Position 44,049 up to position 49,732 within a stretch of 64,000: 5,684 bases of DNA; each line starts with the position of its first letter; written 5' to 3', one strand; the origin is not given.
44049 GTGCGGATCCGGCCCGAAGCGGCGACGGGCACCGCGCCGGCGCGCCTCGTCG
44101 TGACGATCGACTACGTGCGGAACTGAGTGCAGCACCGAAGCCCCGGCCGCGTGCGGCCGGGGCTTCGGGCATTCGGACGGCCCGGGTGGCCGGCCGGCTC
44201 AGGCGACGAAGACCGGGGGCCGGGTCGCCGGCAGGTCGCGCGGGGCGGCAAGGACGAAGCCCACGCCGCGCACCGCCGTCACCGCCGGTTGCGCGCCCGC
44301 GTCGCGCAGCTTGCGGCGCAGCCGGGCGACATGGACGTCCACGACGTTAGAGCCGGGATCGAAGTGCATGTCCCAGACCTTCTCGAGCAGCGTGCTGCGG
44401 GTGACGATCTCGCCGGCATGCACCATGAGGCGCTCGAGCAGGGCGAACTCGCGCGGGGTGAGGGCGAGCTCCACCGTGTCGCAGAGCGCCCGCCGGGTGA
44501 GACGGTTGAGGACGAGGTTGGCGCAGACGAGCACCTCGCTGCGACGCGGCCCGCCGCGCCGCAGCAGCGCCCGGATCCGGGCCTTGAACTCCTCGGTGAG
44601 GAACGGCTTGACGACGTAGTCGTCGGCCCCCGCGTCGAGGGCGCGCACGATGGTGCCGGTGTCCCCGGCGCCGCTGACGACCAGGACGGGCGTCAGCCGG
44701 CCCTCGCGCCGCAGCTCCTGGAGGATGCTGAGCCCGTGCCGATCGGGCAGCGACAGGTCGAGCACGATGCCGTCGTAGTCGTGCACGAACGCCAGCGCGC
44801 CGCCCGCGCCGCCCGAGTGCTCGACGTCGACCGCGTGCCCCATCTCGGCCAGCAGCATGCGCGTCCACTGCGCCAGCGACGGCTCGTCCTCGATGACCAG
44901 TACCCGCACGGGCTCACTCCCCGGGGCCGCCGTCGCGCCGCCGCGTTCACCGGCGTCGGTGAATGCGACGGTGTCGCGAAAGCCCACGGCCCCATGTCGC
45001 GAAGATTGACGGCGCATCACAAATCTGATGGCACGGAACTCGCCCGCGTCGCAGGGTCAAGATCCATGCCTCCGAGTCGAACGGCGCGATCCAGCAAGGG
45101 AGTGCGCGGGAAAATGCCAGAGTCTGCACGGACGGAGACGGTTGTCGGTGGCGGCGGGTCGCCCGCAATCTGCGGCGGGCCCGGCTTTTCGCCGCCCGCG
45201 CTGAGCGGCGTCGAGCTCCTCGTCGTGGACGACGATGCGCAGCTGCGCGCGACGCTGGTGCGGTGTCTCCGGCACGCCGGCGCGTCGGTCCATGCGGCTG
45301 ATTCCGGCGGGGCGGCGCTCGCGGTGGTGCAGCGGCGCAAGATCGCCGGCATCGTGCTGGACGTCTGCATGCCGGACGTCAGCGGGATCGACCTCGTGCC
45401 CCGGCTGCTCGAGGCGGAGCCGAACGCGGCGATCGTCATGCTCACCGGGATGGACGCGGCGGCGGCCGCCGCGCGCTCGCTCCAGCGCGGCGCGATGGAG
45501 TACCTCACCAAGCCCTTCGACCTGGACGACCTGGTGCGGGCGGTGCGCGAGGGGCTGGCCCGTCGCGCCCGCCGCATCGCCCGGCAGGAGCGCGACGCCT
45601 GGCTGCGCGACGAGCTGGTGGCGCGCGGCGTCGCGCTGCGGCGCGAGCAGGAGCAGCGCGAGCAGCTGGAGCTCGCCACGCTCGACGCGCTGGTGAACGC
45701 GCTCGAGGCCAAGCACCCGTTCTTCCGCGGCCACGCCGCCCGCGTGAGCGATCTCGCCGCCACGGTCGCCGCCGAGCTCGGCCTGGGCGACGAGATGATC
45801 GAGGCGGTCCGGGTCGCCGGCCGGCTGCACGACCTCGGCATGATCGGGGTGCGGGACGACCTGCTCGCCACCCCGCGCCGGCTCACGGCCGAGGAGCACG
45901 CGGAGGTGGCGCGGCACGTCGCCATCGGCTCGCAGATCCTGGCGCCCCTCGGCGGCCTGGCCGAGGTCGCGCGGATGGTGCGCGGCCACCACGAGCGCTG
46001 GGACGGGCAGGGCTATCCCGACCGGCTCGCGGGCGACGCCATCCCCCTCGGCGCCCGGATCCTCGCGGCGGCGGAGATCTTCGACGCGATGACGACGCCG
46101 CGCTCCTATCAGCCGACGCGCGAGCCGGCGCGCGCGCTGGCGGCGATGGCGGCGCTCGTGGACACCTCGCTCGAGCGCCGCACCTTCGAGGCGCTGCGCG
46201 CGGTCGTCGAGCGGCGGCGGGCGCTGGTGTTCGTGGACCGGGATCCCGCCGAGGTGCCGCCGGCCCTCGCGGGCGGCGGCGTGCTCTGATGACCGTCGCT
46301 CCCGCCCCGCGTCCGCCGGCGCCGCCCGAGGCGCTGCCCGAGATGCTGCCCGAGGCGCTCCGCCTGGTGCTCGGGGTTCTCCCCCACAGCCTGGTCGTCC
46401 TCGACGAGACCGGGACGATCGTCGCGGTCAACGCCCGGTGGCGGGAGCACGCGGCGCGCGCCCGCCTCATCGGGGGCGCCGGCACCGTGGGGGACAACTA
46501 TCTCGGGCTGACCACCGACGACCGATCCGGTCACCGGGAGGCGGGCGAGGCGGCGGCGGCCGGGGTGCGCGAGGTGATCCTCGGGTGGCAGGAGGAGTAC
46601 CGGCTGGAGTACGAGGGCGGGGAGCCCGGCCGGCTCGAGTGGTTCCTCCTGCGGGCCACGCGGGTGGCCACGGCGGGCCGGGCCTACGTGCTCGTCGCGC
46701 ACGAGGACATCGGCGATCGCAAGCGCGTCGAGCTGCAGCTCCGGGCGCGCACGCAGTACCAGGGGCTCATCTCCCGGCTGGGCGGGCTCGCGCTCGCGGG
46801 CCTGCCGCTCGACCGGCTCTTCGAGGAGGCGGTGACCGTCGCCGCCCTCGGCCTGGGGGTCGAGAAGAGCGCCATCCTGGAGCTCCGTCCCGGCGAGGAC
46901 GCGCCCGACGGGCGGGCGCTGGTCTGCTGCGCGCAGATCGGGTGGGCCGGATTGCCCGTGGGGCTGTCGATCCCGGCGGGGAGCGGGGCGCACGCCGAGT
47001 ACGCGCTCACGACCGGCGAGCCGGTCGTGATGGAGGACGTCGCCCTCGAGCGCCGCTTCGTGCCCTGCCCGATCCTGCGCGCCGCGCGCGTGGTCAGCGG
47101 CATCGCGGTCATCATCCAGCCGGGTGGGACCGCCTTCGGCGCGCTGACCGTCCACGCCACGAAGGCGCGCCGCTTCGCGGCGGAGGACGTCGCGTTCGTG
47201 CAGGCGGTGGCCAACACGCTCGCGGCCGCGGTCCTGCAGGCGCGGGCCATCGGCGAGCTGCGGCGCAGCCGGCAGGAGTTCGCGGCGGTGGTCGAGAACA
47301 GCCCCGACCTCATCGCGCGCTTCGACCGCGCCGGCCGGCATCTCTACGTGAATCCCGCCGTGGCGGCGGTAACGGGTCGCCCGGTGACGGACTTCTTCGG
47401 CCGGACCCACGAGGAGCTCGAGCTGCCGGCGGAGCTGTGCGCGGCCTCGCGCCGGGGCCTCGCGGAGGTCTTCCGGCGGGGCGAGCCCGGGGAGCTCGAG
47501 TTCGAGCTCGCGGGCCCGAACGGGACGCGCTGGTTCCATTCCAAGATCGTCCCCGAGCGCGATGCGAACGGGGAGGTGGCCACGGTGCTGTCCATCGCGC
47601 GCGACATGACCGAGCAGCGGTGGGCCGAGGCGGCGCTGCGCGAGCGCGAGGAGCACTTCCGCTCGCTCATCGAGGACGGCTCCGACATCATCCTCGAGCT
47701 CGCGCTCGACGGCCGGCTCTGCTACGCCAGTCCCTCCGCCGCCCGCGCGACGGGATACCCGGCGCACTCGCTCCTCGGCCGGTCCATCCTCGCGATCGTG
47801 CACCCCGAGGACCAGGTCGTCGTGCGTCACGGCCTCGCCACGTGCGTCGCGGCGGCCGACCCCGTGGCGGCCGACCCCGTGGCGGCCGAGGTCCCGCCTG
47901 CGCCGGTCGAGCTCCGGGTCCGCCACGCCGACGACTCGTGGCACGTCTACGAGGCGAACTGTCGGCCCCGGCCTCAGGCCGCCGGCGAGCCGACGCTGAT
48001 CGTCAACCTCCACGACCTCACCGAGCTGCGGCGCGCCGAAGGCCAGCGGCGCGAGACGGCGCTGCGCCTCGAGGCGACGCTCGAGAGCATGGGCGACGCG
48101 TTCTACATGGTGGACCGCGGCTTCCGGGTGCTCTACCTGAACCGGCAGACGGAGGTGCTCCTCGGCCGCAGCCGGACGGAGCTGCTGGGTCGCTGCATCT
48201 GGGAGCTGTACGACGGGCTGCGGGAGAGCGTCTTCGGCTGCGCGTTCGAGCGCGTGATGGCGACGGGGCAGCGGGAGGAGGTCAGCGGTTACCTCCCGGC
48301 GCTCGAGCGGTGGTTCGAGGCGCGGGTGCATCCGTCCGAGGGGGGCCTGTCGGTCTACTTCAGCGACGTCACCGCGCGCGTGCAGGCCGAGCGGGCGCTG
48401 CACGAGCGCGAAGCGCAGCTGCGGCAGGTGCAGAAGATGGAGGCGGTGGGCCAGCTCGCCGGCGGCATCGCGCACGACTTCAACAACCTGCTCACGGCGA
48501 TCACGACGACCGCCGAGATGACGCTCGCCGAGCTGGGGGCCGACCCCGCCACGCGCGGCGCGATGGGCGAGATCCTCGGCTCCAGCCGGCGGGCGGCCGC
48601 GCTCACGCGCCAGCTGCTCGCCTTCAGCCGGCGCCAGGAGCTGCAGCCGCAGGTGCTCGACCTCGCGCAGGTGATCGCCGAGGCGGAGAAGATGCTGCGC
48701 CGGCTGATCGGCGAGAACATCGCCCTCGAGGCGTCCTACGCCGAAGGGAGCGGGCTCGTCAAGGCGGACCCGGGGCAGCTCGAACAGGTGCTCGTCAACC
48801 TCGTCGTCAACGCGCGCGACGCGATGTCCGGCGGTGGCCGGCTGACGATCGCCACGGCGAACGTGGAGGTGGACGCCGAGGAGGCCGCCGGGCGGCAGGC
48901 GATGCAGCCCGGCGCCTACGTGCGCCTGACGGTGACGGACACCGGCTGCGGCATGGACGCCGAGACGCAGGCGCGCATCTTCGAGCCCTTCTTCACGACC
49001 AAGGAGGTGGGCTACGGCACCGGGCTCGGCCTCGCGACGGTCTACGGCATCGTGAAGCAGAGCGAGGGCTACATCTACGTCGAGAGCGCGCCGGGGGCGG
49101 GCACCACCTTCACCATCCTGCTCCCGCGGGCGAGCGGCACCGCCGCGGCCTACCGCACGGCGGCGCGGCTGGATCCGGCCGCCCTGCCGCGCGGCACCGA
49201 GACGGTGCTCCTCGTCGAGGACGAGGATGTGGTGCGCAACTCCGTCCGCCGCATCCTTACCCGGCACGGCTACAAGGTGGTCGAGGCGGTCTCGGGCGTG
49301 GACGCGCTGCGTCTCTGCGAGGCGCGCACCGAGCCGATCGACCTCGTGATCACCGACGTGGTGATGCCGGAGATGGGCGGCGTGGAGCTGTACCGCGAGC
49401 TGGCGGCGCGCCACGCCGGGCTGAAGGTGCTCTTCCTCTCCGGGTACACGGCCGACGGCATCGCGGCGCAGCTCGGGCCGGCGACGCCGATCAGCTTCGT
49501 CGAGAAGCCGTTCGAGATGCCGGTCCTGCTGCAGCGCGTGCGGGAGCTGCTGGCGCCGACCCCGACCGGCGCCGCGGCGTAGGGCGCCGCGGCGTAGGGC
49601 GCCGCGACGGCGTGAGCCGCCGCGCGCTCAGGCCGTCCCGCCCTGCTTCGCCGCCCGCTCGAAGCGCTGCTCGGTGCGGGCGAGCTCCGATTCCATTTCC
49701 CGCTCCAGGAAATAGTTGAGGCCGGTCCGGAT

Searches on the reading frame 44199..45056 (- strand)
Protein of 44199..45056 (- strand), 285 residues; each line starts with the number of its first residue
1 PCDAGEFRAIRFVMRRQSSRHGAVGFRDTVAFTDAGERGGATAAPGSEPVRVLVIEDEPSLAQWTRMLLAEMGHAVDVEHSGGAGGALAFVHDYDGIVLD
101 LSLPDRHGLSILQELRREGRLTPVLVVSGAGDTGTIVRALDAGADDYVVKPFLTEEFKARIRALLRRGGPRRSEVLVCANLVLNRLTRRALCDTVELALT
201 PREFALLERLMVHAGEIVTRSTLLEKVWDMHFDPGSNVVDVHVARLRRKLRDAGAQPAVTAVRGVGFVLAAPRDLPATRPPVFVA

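Call 37: search_protein_families(library=pfam, proteins=[window:44199-45056:-], max_evalue=0.001)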
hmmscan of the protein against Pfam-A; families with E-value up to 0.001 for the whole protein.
window:44199-45056:- (285 aa): 2 families
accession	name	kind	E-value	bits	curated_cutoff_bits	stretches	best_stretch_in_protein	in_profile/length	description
PF00486.34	Trans_reg_C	-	1.6e-24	86.2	26.2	1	196-269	3-77/77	Transcriptional regulatory protein, C terminal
PF00072.30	Response_reg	-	3.4e-22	79.1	30.2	1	52-162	1-111/111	Response regulator receiver domain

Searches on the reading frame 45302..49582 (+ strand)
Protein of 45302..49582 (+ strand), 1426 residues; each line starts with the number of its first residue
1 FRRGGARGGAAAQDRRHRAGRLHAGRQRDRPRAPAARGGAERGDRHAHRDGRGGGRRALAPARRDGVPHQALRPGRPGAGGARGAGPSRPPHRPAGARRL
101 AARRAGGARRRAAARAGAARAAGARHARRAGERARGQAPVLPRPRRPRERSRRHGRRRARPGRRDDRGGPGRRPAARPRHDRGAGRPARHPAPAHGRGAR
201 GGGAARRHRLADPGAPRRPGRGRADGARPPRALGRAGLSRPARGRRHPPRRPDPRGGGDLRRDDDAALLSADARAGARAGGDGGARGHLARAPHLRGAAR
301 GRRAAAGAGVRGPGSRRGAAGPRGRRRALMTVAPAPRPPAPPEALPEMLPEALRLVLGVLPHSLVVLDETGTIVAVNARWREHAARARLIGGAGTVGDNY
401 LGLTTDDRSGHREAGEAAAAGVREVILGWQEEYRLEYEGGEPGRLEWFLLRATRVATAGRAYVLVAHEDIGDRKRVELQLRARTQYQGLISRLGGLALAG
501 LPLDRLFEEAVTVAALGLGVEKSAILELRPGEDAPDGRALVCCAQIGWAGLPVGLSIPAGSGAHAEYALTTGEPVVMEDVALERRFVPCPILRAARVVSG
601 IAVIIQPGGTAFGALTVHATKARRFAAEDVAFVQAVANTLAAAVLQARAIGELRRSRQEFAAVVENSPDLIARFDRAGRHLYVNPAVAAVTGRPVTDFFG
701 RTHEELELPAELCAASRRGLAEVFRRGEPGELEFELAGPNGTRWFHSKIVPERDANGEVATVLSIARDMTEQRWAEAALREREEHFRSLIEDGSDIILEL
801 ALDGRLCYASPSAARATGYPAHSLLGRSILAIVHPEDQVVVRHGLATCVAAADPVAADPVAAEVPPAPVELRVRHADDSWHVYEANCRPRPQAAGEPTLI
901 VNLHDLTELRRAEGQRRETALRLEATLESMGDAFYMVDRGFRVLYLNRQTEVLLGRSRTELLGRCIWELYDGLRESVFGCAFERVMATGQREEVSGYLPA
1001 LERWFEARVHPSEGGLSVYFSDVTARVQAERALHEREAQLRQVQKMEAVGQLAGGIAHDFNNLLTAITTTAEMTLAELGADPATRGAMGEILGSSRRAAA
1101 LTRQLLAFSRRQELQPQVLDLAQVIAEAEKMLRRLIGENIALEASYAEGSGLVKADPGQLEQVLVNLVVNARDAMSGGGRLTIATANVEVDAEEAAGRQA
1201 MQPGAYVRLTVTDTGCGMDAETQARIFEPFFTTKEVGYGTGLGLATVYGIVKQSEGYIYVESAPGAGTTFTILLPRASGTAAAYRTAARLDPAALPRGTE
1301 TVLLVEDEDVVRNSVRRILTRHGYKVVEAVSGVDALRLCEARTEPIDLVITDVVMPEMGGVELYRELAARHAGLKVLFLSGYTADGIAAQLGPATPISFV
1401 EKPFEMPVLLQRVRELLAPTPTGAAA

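Call 33: search_protein_families(library=pfam, proteins=[window:45302-49582:+], max_evalue=0.001)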
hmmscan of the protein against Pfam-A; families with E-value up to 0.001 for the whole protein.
window:45302-49582:+ (1426 aa): 10 families
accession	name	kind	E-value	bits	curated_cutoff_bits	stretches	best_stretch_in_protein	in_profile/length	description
PF08448.16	PAS_4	-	4.9e-40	136.6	23.1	4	664-773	1-109/110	PAS fold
PF00989.32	PAS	-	1.1e-23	83.8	22.6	3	659-769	2-113/113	PAS fold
PF02518.31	HATPase_c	-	2.2e-23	83.2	26.4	1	1156-1277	2-110/111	Histidine kinase-, DNA gyrase B-, and HSP90-like ATPase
PF13426.13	PAS_9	-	7.1e-23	81.3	27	3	678-771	11-103/103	PAS domain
PF00072.30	Response_reg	-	5.5e-21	75.2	30.2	1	1302-1414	1-111/111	Response regulator receiver domain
PF13188.13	PAS_8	-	1.4e-18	66.5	21.8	2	660-707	3-51/65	PAS domain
PF08447.18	PAS_3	-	3.2e-17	63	25.6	2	808-901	3-86/89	PAS fold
PF01590.32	GAF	-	1e-12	49.1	22.4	1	503-644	2-133/133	GAF domain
PF13185.12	GAF_2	-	1.8e-09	38.3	28.6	1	503-644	4-135/136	GAF domain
PF00512.31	HisKA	-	8.8e-08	32.5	26.9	1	1050-1113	3-65/66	His Kinase A (phospho-acceptor) domain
